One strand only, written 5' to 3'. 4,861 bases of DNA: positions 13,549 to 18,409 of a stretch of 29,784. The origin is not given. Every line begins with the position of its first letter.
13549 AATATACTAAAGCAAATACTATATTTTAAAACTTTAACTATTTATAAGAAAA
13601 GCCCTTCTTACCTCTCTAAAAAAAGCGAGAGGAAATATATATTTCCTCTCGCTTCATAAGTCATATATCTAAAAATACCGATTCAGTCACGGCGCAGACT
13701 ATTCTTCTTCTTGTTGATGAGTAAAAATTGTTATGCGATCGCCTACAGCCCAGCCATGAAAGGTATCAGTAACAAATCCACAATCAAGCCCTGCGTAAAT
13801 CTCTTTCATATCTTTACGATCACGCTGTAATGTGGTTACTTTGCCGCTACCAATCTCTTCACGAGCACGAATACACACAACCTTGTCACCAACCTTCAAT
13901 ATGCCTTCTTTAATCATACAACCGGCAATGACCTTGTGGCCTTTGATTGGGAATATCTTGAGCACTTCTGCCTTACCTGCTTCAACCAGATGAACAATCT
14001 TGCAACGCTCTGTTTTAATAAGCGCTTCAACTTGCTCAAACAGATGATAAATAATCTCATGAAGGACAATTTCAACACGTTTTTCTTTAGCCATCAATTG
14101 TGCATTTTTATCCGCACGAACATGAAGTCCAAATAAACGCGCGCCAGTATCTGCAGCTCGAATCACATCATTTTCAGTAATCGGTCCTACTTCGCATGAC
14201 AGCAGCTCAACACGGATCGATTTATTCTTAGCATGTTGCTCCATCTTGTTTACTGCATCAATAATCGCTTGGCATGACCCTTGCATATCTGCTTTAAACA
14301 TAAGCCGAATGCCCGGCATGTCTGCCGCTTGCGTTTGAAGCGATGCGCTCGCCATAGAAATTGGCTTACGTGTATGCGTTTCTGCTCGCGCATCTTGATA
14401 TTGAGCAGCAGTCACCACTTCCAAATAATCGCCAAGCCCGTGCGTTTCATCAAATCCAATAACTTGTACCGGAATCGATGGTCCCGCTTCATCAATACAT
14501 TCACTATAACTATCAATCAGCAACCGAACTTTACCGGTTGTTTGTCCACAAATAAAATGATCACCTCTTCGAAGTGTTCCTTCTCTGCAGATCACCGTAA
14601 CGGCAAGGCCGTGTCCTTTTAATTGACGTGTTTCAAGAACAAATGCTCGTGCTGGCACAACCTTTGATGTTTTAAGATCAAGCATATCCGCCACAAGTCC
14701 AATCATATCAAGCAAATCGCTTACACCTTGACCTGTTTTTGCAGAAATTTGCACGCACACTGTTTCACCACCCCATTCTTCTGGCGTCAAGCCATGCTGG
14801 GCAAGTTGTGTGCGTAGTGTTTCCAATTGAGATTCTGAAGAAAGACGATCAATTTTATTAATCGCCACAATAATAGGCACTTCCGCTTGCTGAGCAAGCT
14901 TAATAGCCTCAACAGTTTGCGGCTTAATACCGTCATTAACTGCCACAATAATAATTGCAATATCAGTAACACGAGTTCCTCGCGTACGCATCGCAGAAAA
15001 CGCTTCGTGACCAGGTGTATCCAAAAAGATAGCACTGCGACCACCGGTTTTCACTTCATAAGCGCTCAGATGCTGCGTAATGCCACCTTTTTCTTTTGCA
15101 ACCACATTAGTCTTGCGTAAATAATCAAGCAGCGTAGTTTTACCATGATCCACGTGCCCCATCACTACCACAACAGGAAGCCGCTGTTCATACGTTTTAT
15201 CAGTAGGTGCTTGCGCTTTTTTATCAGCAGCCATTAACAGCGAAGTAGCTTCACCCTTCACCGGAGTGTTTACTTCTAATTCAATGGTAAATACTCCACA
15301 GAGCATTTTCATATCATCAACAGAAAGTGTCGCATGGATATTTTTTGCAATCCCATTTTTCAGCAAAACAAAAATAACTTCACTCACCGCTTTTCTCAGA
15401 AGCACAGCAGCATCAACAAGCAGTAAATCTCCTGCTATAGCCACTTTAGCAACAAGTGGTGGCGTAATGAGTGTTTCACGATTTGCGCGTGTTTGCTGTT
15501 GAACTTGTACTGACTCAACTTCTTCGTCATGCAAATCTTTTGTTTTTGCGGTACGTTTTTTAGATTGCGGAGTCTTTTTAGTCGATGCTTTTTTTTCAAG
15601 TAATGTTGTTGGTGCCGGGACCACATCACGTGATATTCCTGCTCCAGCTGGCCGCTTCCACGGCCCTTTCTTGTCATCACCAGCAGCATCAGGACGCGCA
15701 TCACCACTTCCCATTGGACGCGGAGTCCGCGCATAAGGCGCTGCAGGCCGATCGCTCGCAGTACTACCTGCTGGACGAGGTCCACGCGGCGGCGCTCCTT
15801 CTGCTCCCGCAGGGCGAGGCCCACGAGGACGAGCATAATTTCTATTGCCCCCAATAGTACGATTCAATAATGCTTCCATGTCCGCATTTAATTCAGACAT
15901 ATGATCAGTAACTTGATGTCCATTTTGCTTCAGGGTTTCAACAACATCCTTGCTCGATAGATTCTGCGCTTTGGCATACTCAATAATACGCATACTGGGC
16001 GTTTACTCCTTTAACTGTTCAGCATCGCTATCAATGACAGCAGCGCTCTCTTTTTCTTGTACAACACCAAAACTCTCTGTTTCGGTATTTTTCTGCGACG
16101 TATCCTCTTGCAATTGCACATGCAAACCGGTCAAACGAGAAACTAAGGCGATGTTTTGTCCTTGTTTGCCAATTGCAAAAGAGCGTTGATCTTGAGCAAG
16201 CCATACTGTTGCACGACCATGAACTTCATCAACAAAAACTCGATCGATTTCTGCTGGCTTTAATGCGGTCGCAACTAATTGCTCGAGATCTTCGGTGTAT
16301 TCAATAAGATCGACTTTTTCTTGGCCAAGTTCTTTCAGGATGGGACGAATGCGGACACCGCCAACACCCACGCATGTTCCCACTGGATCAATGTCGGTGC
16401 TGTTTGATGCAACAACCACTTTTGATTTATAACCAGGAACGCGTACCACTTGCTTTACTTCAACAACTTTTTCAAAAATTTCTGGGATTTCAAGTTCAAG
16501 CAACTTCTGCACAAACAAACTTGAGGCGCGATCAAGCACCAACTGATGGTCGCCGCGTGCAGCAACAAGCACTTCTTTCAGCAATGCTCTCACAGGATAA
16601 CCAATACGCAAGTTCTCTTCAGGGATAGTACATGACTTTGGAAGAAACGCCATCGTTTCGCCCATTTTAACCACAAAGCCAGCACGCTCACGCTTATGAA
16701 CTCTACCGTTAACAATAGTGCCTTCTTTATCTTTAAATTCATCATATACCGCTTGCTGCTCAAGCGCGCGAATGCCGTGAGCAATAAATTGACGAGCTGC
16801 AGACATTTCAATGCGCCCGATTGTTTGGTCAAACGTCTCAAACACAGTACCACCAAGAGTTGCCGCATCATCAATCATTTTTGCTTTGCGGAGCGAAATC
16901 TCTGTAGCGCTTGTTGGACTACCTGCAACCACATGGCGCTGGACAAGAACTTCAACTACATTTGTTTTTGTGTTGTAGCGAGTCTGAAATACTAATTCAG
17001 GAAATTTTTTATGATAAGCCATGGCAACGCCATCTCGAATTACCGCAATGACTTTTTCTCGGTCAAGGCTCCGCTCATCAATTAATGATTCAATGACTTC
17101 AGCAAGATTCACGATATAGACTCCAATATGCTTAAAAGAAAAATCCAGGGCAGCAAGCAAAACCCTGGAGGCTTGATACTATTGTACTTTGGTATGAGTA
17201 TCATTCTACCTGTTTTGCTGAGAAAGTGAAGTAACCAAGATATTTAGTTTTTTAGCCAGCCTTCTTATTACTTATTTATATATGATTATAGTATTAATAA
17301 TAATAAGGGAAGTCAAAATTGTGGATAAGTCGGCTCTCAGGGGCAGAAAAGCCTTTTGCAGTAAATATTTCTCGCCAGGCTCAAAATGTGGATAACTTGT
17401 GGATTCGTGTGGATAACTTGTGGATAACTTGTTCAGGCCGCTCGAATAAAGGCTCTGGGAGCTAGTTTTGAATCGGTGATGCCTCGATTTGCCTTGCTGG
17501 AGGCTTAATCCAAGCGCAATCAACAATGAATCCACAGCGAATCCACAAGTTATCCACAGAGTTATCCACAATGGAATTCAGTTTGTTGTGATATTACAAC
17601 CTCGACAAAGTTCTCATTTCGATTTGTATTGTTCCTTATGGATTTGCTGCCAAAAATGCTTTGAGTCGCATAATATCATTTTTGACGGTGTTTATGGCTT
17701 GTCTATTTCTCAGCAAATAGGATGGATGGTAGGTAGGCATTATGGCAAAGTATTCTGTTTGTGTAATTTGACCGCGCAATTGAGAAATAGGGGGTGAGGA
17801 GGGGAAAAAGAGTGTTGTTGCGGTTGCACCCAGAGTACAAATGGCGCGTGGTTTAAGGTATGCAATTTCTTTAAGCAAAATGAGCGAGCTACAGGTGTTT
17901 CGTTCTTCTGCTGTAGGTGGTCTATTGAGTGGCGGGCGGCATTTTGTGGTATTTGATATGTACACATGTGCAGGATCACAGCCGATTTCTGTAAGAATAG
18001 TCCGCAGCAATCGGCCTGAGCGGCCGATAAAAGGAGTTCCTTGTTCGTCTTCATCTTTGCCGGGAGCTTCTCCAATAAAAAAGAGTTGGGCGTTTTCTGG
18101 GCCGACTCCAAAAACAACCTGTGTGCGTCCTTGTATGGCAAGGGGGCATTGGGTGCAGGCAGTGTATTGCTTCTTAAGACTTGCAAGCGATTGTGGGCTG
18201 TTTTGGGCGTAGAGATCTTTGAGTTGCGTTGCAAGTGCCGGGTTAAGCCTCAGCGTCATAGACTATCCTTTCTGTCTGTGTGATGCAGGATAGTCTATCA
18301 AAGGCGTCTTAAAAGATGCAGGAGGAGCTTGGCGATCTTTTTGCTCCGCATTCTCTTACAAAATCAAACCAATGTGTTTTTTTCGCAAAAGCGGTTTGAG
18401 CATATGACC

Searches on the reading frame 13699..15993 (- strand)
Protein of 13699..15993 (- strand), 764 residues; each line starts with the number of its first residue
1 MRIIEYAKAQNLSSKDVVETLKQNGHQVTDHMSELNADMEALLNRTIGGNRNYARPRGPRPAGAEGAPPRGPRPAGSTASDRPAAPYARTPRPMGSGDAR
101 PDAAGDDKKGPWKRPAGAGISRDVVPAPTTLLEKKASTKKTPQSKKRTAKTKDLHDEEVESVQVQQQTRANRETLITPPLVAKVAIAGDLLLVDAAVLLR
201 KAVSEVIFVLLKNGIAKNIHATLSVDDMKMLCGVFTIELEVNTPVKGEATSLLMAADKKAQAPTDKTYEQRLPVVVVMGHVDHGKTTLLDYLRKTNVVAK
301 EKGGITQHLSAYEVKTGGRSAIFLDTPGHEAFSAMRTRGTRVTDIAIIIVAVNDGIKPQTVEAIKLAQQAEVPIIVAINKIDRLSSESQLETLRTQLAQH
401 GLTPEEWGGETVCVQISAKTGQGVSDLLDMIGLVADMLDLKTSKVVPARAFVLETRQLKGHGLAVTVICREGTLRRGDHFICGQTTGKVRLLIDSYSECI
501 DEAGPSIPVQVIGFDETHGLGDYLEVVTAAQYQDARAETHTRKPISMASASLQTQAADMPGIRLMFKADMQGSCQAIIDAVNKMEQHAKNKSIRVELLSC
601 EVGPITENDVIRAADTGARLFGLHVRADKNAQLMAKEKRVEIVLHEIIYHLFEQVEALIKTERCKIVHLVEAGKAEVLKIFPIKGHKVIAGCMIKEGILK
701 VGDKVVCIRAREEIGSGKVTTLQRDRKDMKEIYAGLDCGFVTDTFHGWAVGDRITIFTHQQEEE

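Call 10: search_protein_families(library=pfam, proteins=[window:13699-15993:-], max_evalue=0.001)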
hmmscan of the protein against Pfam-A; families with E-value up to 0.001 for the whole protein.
window:13699-15993:- (764 aa): 11 families
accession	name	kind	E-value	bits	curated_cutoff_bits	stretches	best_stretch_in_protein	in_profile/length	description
PF00009.33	GTP_EFTU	-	2.9e-37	128.5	26.5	1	272-431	3-182/188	Elongation factor Tu GTP binding domain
PF11987.13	IF-2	-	1e-23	83.9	27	1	539-656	4-117/117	Translation-initiation factor 2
PF22042.2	EF-G_D2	-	1.7e-20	73.3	27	1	447-526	1-83/84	Elongation factor G domain 2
PF01926.29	MMR_HSR1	-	6.1e-13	49.3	21.9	1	275-380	2-113/113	50S ribosome-binding GTPase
PF04760.21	IF2_N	-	1.5e-07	31.5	25.3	1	1-45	4-48/53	Translation initiation factor IF-2, N-terminal region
PF03144.31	GTP_EFTU_D2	-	1.9e-07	31.8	30.3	1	688-741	2-57/73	Elongation factor Tu domain 2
PF10662.15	PduV-EutP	-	3.5e-06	27.3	21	1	275-403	4-121/143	Ethanolamine utilisation - propanediol utilisation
PF00071.28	Ras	-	3.5e-06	27.1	21.6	1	275-430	2-155/162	Ras family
PF03193.22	RsgA_GTPase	-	3.9e-06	27.2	30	0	344-405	24-87/174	RsgA GTPase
PF00025.27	Arf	-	1e-05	25.6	22.3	1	275-430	17-169/174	ADP-ribosylation factor family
PF02421.24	FeoB_N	-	0.00026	21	27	1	275-430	3-155/156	Ferrous iron transport protein B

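Call 40: find_related_loci(query=window:13702-15993:-, collection=genome_contigs, flank=500)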
Query window:13702-15993:- (764 aa) in genome_contigs; peptide patterns used: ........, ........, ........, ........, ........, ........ (x = any residue, [..] = any of these).
600 stretches matched a pattern (row limit reached: there are more); 598 encode a relative of the query (tblastn E <= 1e-3); the best 80 are kept; 80 distinct loci.
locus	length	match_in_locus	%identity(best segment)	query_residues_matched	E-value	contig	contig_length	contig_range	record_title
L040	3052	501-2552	37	83-761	8e-123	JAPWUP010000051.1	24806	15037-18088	MAG: Bryobacteraceae bacterium isolate RSWS6 scaffold_230_c1, whole genome shotgun sequence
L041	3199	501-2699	35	50-761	6e-121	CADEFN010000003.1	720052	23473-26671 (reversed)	MAG: uncultured Gemmatimonadetes bacterium isolate Gemmatimonadetes sp. RBC101 genome assembly, contig: MAG101_3, whole 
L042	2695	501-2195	38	201-764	2e-118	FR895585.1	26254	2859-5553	Firmicutes bacterium CAG:475 genomic scaffold, scf132, whole genome shotgun sequence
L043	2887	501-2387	37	134-757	2e-118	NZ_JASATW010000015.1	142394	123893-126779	Sphaerothrix gracilis Ecp01 Spahero_15, whole genome shotgun sequence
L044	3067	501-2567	36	56-761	2e-117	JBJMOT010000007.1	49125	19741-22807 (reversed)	MAG: Gemmatimonadaceae bacterium isolate H1_18_all_fractions_metab_conc_44_61_12 k255_255917, whole genome shotgun seque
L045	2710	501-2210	39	198-761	2e-117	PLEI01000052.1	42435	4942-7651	MAG: Acidimicrobiaceae bacterium isolate palsa_596 73.20111000_P1D.18_contig_3286, whole genome shotgun sequence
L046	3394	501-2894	32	6-761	3e-122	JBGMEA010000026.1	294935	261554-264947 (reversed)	MAG: Anaerofustis sp. isolate YYDMC NODE_8_length_294935_cov_391.459034, whole genome shotgun sequence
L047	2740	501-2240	36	183-764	4e-115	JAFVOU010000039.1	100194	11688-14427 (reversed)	MAG: Oscillospiraceae bacterium isolate RGIG5258 Sheep_Colon-1__c671110, whole genome shotgun sequence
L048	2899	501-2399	36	144-757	6e-115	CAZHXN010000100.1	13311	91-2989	MAG TPA_asm: uncultured bacterium isolate binchicken_co135_196 genome assembly, contig: NODE_6611_length_13311_cov_3.645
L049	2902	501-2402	35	131-763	1e-114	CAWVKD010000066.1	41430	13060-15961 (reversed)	MAG: Clostridia bacterium isolate metabat2_coassembly_bwa.921 MAG genome assembly, contig: k87_1705799, whole genome sho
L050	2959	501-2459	36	85-757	2e-114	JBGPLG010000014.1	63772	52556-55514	MAG: Gemmatimonadota bacterium isolate OBJ_0618_7090110_268 k141_4679968_length_63772_cov_21.0628, whole genome shotgun 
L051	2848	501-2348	36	158-761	2e-114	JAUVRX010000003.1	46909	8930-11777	MAG: Acidobacteriota bacterium isolate CSMAG_725 CSMAG_725_k127_1369396_length_46909_cov_68.7593, whole genome shotgun s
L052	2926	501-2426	35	123-761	1e-114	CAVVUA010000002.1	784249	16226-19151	MAG: uncultured Acidobacteriota bacterium isolate MFD04434.bin.1.18 genome assembly, contig: contig_25666, whole genome 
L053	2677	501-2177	37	204-763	3e-114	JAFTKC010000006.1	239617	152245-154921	MAG: Clostridia bacterium isolate RGIG3891 Roe_deer_Cecum-2__c1550, whole genome shotgun sequence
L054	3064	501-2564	35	56-761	7e-115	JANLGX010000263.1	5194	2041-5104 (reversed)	MAG: Gemmatimonadaceae bacterium isolate P6-2 k99_385296, whole genome shotgun sequence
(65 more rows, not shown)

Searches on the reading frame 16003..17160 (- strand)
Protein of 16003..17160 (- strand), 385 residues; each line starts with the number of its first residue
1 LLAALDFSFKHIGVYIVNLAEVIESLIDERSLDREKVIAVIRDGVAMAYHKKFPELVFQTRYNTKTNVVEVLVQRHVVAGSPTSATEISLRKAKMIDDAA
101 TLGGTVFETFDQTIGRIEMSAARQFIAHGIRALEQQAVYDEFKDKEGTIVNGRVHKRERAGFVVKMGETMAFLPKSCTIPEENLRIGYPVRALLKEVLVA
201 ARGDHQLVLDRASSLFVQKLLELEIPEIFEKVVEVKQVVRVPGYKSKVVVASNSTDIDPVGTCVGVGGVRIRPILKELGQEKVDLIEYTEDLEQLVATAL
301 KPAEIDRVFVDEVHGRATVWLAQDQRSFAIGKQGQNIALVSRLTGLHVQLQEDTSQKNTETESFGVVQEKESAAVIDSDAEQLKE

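Call 10: search_protein_families(library=pfam, proteins=[window:16003-17160:-], max_evalue=0.001)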
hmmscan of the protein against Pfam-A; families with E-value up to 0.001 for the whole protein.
window:16003-17160:- (385 aa): 3 families
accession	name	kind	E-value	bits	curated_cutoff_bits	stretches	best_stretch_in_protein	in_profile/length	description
PF13184.12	KH_5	-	3.9e-23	81.8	27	1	242-309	1-68/69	NusA-like KH domain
PF08529.16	NusA_N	-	1.2e-19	71.1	23.8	1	18-135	1-118/119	NusA N-terminal domain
PF23095.1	KH_NusA_C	-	1.7e-05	25.2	34.2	1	317-356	1-41/59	Transcription termination/antitermination protein NusA, KH domain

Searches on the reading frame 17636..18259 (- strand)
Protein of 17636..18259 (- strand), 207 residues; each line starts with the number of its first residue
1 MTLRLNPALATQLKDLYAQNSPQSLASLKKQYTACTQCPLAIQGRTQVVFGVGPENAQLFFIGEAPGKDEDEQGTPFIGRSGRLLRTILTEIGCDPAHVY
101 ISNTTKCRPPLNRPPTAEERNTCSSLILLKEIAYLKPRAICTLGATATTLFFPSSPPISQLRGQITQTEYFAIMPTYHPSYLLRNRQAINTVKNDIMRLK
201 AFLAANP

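Call 10: search_protein_families(library=pfam, proteins=[window:17636-18259:-], max_evalue=0.001)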
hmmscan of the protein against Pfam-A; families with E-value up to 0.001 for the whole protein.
window:17636-18259:- (207 aa): 1 family
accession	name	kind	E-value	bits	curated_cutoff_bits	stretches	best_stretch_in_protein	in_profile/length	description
PF03167.25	UDG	-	6e-36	124.1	24.3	1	50-190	1-129/141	Uracil DNA glycosylase superfamily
